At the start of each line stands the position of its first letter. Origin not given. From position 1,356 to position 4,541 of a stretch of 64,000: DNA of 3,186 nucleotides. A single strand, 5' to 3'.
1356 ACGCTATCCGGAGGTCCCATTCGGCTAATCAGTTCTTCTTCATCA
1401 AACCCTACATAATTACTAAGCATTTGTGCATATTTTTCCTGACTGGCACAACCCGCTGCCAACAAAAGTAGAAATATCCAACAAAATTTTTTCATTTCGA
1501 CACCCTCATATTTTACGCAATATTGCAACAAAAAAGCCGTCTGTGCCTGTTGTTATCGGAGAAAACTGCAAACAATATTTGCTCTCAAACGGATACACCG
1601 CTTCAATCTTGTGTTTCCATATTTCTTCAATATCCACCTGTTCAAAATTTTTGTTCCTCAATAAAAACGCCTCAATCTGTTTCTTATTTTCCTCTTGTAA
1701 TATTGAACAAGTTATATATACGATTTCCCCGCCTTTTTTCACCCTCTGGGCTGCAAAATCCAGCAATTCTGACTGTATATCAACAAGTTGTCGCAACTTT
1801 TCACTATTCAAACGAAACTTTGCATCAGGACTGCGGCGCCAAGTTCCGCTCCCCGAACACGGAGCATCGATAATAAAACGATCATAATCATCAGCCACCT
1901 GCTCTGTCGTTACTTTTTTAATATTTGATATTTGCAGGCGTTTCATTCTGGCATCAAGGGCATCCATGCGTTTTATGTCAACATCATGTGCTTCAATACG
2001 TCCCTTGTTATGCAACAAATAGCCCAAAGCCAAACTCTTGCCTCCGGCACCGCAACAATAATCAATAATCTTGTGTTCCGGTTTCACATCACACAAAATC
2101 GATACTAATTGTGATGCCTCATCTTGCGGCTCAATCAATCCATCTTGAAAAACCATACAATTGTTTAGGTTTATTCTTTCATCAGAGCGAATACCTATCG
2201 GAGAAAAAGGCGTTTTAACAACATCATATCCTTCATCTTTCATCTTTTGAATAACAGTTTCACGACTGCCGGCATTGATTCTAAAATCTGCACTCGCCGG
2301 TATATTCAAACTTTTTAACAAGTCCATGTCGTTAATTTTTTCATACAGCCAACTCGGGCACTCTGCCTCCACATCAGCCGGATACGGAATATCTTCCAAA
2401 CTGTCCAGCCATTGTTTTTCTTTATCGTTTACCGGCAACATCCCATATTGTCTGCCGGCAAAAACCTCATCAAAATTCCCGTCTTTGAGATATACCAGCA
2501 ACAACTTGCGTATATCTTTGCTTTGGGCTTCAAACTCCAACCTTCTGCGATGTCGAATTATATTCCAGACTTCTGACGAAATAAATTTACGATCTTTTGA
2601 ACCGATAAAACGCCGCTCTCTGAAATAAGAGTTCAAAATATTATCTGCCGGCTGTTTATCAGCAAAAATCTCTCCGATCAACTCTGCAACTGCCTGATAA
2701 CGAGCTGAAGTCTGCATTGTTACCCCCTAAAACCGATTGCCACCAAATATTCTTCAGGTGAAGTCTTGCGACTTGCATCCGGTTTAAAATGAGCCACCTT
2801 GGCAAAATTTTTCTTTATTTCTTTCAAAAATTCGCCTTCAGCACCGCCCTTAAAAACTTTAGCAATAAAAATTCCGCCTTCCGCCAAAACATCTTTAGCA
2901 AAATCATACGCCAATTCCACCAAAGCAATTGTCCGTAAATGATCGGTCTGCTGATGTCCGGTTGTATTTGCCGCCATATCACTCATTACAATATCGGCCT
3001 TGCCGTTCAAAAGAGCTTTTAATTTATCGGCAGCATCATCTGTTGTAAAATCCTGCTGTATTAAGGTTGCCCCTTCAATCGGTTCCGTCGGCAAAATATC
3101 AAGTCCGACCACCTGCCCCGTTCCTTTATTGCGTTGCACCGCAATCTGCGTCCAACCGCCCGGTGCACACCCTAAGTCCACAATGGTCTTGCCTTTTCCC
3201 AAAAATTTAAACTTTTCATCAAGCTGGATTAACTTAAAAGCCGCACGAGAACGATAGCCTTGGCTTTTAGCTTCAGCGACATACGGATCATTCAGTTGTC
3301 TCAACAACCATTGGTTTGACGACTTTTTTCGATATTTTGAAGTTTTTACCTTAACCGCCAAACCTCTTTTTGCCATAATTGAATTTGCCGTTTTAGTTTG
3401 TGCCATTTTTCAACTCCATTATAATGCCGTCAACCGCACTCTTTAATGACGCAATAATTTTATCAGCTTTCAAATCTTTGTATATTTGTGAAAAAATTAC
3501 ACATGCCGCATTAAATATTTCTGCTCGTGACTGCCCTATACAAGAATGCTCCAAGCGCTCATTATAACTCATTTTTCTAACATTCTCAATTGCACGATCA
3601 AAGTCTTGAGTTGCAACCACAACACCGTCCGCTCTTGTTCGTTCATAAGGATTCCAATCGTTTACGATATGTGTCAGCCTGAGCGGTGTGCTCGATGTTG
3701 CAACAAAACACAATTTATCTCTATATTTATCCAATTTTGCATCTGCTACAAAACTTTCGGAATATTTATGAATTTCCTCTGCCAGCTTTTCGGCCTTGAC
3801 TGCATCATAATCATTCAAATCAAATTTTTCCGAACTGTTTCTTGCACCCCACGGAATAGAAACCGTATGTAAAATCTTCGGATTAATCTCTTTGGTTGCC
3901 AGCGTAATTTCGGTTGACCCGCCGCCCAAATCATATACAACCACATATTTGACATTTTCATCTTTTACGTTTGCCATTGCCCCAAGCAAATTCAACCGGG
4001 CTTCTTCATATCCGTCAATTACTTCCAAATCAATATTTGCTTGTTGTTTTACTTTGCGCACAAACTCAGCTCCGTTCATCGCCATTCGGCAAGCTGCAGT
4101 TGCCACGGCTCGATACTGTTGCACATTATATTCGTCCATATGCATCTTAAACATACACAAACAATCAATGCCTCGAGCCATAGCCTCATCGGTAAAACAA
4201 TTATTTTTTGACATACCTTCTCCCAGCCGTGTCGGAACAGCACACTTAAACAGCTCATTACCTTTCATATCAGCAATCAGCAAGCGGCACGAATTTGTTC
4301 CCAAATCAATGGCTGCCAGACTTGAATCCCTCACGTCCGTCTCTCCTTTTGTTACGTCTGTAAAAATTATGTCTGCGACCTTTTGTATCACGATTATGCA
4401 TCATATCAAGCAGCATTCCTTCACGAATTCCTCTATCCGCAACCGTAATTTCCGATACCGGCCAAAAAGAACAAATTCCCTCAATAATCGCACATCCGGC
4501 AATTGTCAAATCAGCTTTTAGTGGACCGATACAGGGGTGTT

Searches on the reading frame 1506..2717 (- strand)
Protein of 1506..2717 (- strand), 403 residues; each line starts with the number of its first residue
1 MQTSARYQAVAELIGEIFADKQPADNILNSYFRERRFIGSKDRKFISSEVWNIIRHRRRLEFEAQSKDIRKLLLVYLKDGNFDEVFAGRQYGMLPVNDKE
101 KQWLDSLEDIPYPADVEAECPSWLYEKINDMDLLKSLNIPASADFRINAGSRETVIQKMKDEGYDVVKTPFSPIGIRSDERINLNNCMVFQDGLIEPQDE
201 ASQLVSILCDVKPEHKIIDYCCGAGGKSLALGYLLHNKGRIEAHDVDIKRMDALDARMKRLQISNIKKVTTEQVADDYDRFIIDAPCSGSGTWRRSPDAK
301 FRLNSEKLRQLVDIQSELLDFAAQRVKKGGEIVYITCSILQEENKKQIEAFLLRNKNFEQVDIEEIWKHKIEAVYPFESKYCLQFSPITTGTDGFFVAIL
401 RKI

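Call 52: search_protein_families(library=pfam, proteins=[window:1506-2717:-], max_evalue=0.00001)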
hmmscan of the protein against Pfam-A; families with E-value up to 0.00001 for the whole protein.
window:1506-2717:- (403 aa): 1 family
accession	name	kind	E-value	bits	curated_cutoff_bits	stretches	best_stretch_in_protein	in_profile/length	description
PF01189.24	Methyltr_RsmB-F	-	2.4e-40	138.8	27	1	210-401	5-199/199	16S rRNA methyltransferase RsmB/F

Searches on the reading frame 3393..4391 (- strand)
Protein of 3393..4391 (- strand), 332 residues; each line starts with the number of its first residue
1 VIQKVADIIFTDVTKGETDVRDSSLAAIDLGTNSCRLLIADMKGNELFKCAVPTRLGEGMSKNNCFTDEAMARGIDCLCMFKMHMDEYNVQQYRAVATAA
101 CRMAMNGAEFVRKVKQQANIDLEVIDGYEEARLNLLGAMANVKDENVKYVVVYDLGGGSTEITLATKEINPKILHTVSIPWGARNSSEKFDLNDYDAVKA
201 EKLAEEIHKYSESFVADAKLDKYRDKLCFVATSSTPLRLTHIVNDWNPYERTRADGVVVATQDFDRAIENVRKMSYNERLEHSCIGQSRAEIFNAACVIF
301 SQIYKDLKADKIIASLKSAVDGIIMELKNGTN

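Call 52: search_protein_families(library=pfam, proteins=[window:3393-4391:-], max_evalue=0.00001)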
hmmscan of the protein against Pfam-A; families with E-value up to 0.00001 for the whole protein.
window:3393-4391:- (332 aa): 1 family
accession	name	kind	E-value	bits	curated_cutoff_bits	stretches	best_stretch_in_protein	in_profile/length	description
PF02541.22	Ppx-GppA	-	1.3e-39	136.8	27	1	47-326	13-280/285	Ppx/GppA phosphatase family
